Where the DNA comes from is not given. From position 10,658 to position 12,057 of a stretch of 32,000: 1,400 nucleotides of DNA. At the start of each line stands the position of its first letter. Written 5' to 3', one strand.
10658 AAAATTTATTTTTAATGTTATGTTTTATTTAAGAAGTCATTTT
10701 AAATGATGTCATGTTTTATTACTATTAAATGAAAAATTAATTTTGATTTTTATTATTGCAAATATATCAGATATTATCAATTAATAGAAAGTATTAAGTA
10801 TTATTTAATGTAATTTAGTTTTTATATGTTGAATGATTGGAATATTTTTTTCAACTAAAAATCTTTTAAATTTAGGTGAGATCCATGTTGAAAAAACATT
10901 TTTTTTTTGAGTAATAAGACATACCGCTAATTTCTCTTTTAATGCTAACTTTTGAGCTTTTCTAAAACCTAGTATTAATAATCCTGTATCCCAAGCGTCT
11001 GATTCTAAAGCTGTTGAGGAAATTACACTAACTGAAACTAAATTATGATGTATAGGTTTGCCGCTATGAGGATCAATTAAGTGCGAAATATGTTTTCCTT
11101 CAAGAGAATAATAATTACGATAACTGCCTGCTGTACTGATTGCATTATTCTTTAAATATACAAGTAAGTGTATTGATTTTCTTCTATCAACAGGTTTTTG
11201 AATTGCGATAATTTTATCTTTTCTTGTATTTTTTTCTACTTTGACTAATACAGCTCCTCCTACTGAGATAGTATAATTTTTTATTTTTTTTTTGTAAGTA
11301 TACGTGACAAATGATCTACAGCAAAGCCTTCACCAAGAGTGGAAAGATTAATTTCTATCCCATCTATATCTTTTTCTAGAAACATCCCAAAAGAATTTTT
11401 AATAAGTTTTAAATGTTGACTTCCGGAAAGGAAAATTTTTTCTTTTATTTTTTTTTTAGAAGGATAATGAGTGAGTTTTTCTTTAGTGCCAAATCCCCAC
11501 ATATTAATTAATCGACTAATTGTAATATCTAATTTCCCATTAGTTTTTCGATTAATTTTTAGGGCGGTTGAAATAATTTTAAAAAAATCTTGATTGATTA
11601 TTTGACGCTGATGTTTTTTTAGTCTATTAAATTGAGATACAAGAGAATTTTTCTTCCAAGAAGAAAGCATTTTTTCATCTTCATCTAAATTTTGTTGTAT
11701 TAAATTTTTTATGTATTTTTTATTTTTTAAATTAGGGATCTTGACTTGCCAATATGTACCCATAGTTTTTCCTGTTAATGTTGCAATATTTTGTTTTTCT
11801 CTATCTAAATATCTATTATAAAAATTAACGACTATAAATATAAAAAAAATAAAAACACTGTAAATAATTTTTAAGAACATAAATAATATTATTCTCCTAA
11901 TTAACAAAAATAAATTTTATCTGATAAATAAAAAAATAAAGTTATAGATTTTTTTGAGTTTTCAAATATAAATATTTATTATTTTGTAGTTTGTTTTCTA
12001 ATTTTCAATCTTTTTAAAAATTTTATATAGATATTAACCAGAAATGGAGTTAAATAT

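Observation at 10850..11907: apbE is a single-base poly(A) frameshift whose intact C-terminal half is invisible to ATG-based ORF calling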

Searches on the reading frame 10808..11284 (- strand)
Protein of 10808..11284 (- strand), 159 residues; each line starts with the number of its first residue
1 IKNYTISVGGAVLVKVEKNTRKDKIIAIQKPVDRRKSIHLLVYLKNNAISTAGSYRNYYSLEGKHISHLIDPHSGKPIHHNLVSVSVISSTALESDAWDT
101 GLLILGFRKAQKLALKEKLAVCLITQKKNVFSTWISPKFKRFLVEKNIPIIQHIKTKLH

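Call 6: search_protein_families(library=pfam, proteins=[window:10808-11284:-])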
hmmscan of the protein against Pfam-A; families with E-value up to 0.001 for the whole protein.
seq(159 aa): 1 family
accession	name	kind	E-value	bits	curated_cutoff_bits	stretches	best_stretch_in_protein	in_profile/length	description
PF02424.20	ApbE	-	2.4e-27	96.6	25.6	1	1-121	149-264/266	ApbE family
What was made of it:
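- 10808..11284 (-): Downstream reading frame: 159 codons, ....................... It has no usable start codon and is followed by TAA at 10805-10807. Pfam ApbE positions 149-264, E = 2.4e-27 (call 6).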

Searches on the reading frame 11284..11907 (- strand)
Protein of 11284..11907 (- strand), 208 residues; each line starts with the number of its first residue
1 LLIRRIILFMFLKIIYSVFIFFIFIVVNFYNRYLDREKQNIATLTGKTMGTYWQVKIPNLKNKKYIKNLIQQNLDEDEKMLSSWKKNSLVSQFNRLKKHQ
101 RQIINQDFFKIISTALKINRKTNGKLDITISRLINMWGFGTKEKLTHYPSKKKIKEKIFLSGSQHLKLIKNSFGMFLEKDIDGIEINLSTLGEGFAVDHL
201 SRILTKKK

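Call 6: search_protein_families(library=pfam, proteins=[window:11284-11907:-])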
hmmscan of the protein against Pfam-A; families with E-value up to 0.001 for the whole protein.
seq(208 aa): 1 family
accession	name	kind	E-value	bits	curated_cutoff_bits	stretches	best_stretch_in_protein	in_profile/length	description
PF02424.20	ApbE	-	7.8e-29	101.4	25.6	1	49-207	1-147/266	ApbE family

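Call 69: list_cluster_members(proteins=[window:11284-11880:-, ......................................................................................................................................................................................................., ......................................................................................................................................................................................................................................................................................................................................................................, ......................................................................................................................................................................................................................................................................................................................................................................, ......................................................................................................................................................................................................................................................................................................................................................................])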
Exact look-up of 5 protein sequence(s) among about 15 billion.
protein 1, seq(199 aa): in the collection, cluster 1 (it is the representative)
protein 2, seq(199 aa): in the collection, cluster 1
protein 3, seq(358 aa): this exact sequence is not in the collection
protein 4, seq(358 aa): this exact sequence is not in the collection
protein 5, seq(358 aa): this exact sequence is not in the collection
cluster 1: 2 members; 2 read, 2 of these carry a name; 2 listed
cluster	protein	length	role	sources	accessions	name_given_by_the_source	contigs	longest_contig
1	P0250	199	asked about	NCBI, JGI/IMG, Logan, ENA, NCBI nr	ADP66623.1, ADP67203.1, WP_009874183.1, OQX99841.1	thiamine biosynthesis lipoprotein ApbE [Buchnera aphidicola str. JF99 (Acyrthosiphon ... | FAD:protein FMN transferase [Buchnera aphidicola]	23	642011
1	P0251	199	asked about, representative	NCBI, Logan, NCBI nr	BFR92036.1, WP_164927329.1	hypothetical protein Buap_2180 [Buchnera aphidicola str. APS (Acyrthosiphon pisum)] | FAD:protein FMN transferase [Buchnera aphidicola]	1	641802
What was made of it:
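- No assembled dataset in the 15-billion-protein collection yields the full-length 358-aa product (call 69). No full-length product is on record (call 69).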
